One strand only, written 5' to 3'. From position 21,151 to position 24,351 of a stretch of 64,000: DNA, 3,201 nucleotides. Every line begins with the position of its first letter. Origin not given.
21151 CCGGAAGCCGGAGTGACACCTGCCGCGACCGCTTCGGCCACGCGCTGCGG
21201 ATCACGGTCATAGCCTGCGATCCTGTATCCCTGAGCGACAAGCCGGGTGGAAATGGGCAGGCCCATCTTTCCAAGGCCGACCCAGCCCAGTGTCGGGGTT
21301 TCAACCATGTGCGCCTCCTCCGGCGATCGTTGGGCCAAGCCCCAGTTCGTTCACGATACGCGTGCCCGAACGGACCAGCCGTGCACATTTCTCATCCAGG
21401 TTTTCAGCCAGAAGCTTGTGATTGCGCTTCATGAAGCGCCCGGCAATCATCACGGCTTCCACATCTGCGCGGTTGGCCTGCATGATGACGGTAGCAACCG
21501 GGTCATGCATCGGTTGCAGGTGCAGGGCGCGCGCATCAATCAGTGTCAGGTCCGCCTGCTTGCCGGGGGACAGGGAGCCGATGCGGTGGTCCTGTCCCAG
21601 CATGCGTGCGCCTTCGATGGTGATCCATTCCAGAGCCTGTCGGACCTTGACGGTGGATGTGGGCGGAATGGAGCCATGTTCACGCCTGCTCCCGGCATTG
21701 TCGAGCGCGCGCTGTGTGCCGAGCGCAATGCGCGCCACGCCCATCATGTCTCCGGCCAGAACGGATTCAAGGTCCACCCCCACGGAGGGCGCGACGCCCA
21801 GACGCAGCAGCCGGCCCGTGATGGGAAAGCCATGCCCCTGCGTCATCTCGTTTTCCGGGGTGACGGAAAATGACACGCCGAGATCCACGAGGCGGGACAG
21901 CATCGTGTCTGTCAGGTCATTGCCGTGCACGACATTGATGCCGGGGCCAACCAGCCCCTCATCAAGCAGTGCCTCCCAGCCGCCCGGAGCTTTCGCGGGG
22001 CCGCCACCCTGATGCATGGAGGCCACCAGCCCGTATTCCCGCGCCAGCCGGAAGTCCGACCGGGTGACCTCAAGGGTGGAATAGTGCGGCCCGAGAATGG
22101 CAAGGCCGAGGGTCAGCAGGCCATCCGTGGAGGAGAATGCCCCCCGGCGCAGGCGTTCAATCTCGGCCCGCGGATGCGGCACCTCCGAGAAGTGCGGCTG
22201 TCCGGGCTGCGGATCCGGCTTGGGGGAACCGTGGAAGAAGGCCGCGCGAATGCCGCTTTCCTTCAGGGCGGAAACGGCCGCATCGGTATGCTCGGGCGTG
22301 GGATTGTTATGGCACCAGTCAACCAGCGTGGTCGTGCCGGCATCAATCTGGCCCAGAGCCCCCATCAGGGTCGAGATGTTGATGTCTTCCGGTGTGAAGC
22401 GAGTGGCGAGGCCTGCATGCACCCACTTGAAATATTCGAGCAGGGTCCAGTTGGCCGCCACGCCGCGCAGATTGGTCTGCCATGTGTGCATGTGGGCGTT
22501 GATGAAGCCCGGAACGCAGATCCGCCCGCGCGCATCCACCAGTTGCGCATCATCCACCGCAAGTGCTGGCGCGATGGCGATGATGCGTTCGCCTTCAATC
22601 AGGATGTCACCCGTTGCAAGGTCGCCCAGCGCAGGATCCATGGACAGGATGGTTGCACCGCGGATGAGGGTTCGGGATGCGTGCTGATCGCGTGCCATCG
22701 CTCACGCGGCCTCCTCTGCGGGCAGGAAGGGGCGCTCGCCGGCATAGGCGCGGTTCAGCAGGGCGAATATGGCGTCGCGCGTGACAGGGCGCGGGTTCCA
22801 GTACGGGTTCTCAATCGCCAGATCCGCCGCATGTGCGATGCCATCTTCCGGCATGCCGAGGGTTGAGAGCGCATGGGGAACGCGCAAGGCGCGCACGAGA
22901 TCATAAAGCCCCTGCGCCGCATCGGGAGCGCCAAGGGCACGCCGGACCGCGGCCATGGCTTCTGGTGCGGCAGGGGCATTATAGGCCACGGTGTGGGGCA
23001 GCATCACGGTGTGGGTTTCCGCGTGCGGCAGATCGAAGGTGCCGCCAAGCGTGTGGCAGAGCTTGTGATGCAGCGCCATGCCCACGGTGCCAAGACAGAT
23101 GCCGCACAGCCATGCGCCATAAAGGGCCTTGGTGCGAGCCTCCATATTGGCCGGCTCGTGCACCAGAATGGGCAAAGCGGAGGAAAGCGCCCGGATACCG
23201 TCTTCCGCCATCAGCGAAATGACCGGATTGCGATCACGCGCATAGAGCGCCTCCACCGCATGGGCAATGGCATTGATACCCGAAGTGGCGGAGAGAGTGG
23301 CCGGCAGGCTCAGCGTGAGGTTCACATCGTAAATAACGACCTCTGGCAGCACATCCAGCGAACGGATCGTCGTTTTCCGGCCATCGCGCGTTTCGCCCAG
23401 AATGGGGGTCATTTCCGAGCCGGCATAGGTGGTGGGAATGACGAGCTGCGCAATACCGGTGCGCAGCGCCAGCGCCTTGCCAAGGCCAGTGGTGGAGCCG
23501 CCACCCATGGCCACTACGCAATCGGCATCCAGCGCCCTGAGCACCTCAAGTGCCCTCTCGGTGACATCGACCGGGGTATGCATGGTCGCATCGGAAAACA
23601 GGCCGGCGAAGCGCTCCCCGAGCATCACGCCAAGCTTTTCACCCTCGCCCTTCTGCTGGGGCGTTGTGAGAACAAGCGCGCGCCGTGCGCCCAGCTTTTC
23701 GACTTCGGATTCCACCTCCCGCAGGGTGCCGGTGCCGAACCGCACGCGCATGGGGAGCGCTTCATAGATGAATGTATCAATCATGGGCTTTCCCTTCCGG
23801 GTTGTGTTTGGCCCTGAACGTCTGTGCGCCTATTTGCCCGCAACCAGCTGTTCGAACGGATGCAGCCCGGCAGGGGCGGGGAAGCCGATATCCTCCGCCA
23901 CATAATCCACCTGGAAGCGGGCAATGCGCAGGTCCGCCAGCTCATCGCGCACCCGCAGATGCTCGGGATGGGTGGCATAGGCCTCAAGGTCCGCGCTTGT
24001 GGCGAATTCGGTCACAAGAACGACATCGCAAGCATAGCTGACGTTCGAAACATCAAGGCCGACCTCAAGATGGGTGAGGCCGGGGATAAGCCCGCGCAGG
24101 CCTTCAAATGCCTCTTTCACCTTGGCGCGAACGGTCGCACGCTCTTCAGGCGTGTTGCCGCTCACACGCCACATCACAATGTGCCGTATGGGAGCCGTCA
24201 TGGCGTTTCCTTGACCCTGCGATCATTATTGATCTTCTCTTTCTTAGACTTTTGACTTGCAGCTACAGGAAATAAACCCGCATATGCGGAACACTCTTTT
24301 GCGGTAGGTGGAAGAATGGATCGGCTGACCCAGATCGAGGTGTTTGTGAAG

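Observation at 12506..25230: Twelve-gene co-directional locus joining the hydroxyquinol lower pathway to an ATZ/TRZ-type aminohydrolase and a sugar-type ABC importer, with no ring hydroxylase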

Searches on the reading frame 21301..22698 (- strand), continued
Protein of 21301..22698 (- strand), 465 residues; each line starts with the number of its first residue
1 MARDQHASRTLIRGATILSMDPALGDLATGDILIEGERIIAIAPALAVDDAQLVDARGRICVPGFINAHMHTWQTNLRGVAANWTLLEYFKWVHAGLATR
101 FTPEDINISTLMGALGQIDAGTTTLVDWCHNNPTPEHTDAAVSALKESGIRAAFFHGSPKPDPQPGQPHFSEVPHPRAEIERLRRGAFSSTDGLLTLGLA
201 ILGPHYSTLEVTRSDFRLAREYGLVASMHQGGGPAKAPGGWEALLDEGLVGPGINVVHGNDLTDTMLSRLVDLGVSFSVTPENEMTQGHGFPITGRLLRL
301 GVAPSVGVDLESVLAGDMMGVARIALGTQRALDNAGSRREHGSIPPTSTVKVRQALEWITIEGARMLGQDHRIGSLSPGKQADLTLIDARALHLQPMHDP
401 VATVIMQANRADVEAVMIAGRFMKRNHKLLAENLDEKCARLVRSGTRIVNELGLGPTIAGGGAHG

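Call 91: find_encoding_contigs(protein=P0130, flank=8000, max_places=1)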
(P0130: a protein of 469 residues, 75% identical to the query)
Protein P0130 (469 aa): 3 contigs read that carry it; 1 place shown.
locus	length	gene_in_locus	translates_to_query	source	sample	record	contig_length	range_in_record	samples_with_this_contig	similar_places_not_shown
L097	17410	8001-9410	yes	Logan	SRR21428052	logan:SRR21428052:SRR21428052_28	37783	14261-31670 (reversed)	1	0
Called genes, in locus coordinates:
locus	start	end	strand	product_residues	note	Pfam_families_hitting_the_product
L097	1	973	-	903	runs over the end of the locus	PF13432:TPR_16 (faint), PF13414:TPR_11 (weak), PF14559:TPR_19 (weak)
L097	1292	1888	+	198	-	-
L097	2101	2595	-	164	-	-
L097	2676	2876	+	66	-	-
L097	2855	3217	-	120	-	-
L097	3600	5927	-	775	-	PF00456:Transketolase_N, PF17831:PDH_E1_M, PF02780:Transketolase_C (weak), PF22613:Transketolase_C_1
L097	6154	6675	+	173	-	PF13404:HTH_AsnC-type, PF13412:HTH_24, PF01037:AsnC_trans_reg, PF22482:AsnC_trans_reg_3 (weak)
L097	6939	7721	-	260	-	PF09339:HTH_IclR, PF01614:IclR_C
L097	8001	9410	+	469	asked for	PF01979:Amidohydro_1, PF07969:Amidohydro_3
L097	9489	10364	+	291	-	PF01557:FAA_hydrolase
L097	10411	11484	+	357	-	PF02311:AraC_binding (faint), PF07883:Cupin_2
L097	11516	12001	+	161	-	PF13577:SnoaL_4, PF12680:SnoaL_2 (weak)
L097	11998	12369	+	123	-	PF03795:YCII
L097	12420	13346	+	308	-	PF03446:NAD_binding_2, PF14833:NAD_binding_11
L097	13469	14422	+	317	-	PF00903:Glyoxalase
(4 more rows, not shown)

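Call 92: find_encoding_contigs(protein=P0159, flank=8000, max_places=1)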
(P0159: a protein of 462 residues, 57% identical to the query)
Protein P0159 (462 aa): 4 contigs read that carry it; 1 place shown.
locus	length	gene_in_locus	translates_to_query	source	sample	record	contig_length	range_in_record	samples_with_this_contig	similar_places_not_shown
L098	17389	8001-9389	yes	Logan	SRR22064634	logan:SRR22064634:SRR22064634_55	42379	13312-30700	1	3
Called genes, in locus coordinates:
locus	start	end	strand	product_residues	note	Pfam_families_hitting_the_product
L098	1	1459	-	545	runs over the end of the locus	PF00501:AMP-binding, PF13193:AMP-binding_C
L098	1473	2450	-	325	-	PF00296:Bac_luciferase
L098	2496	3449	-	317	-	PF24684:Vgb_lyase (faint), PF08450:SGL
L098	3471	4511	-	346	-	PF00296:Bac_luciferase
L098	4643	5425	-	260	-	PF25213:HVO_A0261_N (weak), PF09339:HTH_IclR, PF01614:IclR_C (weak)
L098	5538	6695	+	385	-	PF20510:HgmA_N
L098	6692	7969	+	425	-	-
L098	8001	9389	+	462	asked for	PF01979:Amidohydro_1, PF07969:Amidohydro_3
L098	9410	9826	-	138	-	PF13577:SnoaL_4 (weak), PF07366:SnoaL, PF12680:SnoaL_2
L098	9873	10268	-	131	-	PF07366:SnoaL, PF12680:SnoaL_2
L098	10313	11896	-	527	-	PF00890:FAD_binding_2 (faint), PF01266:DAO (faint), PF01593:Amino_oxidase, PF13450:NAD_binding_8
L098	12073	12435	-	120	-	PF07859:Abhydrolase_3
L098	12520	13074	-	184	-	PF13577:SnoaL_4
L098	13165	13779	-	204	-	PF00440:TetR_N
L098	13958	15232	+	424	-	PF00067:p450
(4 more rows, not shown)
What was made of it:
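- Distant modules sit beside a bicupin or a homogentisate dioxygenase (calls 91, 92).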

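Call 93: find_encoding_contigs(protein=P0202, flank=8000, max_places=1)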
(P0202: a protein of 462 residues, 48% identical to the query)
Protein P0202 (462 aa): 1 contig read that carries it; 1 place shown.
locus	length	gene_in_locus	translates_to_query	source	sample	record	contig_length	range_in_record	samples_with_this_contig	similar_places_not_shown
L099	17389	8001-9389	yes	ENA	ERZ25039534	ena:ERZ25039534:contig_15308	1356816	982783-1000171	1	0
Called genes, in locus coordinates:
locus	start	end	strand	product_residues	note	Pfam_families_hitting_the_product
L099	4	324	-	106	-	-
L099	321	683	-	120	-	-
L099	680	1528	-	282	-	PF13489:Methyltransf_23 (weak), PF01209:Ubie_methyltran, PF06325:PrmA (weak), PF13847:Methyltransf_31, PF08241:Methyltransf_11, PF08242:Methyltransf_12, PF13649:Methyltransf_25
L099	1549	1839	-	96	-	-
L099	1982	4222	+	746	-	PF13191:AAA_16 (weak), PF13401:AAA_22, PF25872:HTH_77, PF13424:TPR_12 (faint), PF00196:GerE, PF08281:Sigma70_r4_2 (weak)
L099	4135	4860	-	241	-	PF01381:HTH_3, PF12844:HTH_19, PF13443:HTH_26 (weak), PF13560:HTH_31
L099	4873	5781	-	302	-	PF00190:Cupin_1 (faint), PF02311:AraC_binding (faint), PF05899:Cupin_3 (faint), PF07883:Cupin_2, PF12973:Cupin_7 (weak), PF07883:Cupin_2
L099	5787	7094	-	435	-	PF00557:Peptidase_M24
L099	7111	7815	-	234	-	PF00106:adh_short, PF23441:SDR, PF13561:adh_short_C2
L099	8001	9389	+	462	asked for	PF01979:Amidohydro_1, PF07969:Amidohydro_3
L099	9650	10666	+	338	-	PF13407:Peripla_BP_4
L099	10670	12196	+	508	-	PF00005:ABC_tran, PF13304:AAA_21 (faint), PF00005:ABC_tran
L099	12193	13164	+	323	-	PF02653:BPD_transp_2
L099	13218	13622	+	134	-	-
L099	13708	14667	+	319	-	PF20668:DUF6815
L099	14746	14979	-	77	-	-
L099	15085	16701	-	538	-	PF13088:BNR_2 (faint), PF02012:BNR (faint)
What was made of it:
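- an actinobacterial locus, L099 (call 93).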

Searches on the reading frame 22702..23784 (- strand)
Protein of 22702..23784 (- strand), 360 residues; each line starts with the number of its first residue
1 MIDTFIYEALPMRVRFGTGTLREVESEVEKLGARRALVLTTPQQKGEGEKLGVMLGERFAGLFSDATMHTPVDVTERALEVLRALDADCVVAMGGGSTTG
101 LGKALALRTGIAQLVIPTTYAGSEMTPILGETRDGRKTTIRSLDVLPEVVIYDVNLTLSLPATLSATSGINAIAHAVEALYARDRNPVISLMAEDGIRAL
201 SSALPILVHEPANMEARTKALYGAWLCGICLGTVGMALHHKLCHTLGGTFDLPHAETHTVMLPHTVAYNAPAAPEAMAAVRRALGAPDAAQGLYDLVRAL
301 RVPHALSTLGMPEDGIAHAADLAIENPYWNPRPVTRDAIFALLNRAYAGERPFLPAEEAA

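Call 3: search_protein_families(library=pfam, proteins=[window:22702-23784:-])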
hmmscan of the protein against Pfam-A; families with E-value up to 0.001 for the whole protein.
window:22702-23784:- (360 aa): 3 families
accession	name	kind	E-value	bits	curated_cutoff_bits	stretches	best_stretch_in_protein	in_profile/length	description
PF25137.1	ADH_Fe_C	-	1.7e-45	155.6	27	1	166-347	2-194/194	Fe-containing alcohol dehydrogenase family, C-terminal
PF00465.25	Fe-ADH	-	2.4e-25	89.5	31.3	1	11-153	1-167/168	Iron-containing alcohol dehydrogenase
PF13685.12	Fe-ADH_2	-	3e-07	31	28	1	16-156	2-144/149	Iron-containing alcohol dehydrogenase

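Call 4: search_protein_families(library=ncbifam, proteins=[window:22702-23784:-])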
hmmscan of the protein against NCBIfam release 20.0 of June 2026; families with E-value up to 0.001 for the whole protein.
window:22702-23784:- (360 aa): 15 families
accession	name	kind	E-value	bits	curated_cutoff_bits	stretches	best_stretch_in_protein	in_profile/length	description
NF058672.1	4HyButDHCUPNE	equivalog_domain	8.9e-40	137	500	2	115-345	135-376/378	4-hydroxybutyrate dehydrogenase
NF041833.1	Fe_ADH_ErcA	equivalog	4.3e-36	124.9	550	1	115-345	134-380/382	alcohol dehydrogenase-like regulatory protein ErcA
TIGR02638.1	lactal_redase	equivalog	1.6e-35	122.6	523.15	2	109-341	129-377/379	lactaldehyde reductase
NF007911.0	PRK10624.1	equivalog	3.3e-32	111.9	537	2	114-346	135-381/382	lactaldehyde reductase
NF053866.1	CholDhdGbsBBac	equivalog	8.7e-32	110.2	550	1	9-347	13-391/392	choline dehydrogenase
TIGR03405.1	Phn_Fe-ADH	equivalog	1.4e-31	109.6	423.7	1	11-321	4-341/355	iron-containing alcohol dehydrogenase PsrA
NF010378.0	PRK13805.1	equivalog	2.5e-30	105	951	1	114-279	598-767/872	bifunctional acetaldehyde-CoA/alcohol dehydrogenase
NF050025.1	SulfAcetaldRedSarD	equivalog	2.3e-29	102.5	700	2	114-347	133-385/385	sulfoacetaldehyde reductase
NF007363.0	PRK09860.1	equivalog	4.4e-25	88.6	581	1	17-339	15-375/383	L-threonine dehydrogenase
NF011998.0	PRK15454.1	equivalog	4.8e-21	74.9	556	1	107-289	145-335/395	ethanolamine utilization ethanol dehydrogenase EutG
TIGR04266.1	NDMA_methanol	equivalog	3.9e-11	42.4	625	1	149-286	183-320/420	NDMA-dependent methanol dehydrogenase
NF006941.0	PRK09423.1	subfamily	1.2e-08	34.2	336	1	11-183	8-183/367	glycerol dehydrogenase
NF011717.0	PRK15138.1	equivalog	1.5e-08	34.1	645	1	112-265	135-292/387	alcohol dehydrogenase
NF002022.0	PRK00843.1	equivalog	2.6e-07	29.9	413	1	9-171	9-170/350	NAD(P)-dependent glycerol-1-phosphate dehydrogenase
NF053832.1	GlycoaldRedHalo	equivalog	0.00024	20.3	550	1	75-179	73-179/363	glycolaldehyde reductase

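Call 69: search_solved_structures(query=window:22702-23784:-, max_evalue=1e-20)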
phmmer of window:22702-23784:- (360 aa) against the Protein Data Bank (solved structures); distinct sequences matched with E-value up to 1e-20: 14.
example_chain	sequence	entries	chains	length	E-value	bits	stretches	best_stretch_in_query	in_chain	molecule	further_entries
3hl0_A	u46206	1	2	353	1.4e-129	435.5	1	3-352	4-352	Maleylacetate reductase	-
3w5s_A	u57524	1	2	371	3.4e-129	434.3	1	3-352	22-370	Maleylacetate reductase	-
3jzd_A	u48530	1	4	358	1.6e-126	425.6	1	4-352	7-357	Iron-containing alcohol dehydrogenase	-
3iv7_A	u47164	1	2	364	6.1e-85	288.8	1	5-353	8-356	Alcohol dehydrogenase IV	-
8zrl_A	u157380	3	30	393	5.3e-30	108.2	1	11-334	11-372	NAD-dependent methanol dehydrogenase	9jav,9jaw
9ldl_C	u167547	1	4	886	8.9e-30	107.4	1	5-336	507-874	Aldehyde dehydrogenase family protein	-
3bfj_A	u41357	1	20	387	1.2e-29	107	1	15-346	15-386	1,3-propanediol oxidoreductase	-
8zwd_B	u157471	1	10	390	2.2e-29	106.1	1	12-303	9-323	NAD(P)-dependent methanol dehydrogenase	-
6jko_A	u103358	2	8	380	2.4e-27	99.4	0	99-341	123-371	Methanol dehydrogenase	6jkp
4fr2_A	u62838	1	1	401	1.6e-25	93.4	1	92-348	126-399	1,3-propanediol dehydrogenase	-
9ph0_A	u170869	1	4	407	4.9e-25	91.8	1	14-274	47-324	MAR1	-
3zdr_A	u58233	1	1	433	1.9e-22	83.3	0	114-281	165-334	ALCOHOL DEHYDROGENASE DOMAIN OF THE BIFUNCTIONAL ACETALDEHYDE DEHYDROGENASE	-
3owo_A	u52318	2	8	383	2.4e-22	83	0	11-332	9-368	Alcohol dehydrogenase 2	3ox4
6scg_A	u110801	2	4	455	3.5e-21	79.2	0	115-280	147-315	Aldehyde-alcohol dehydrogenase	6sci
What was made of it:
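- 22702..23784 (-): Maleylacetate reductase. It scores 434-436 bits against solved maleylacetate reductases 3hl0 and 3w5s, versus at most 108 bits for other Fe-ADH enzymes (call 69).
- Closest known: tft lower pathway of Burkholderia. Same: a maleylacetate reductase (call 69).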

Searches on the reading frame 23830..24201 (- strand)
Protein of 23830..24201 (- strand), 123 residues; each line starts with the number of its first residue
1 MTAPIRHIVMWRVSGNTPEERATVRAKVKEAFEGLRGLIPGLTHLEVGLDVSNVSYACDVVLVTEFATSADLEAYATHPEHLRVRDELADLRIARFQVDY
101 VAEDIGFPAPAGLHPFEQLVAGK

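Call 3: search_protein_families(library=pfam, proteins=[window:23830-24201:-])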
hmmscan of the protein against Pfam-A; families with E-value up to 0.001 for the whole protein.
window:23830-24201:- (123 aa): 1 family
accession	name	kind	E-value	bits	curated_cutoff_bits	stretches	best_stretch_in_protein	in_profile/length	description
PF07876.18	Dabb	-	9.5e-23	81.1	25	1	5-101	1-95/96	Stress responsive A/B Barrel Domain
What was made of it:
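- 23830..24201 (-): Dabb (stress-responsive alpha/beta-barrel) protein, first gene of the operon. PF07876, E 9.5e-23 (call 3).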

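Call 4: search_protein_families(library=ncbifam, proteins=[window:23830-24201:-])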
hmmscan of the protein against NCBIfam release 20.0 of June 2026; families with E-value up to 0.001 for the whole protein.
window:23830-24201:- (123 aa): 0 families

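Call 46: search_solved_structures(query=window:23830-24201:-, max_evalue=0.001)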
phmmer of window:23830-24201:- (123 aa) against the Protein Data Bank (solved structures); distinct sequences matched with E-value up to 0.001: 1.
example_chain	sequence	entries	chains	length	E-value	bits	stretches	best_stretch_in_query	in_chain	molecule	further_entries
3fmb_A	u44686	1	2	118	1.6e-11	47.7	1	4-100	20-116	Dimeric protein of unknown function and ferredoxin-like fold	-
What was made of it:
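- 23830..24201 (-): The only PDB relative is 3fmb, of unknown function (call 46).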
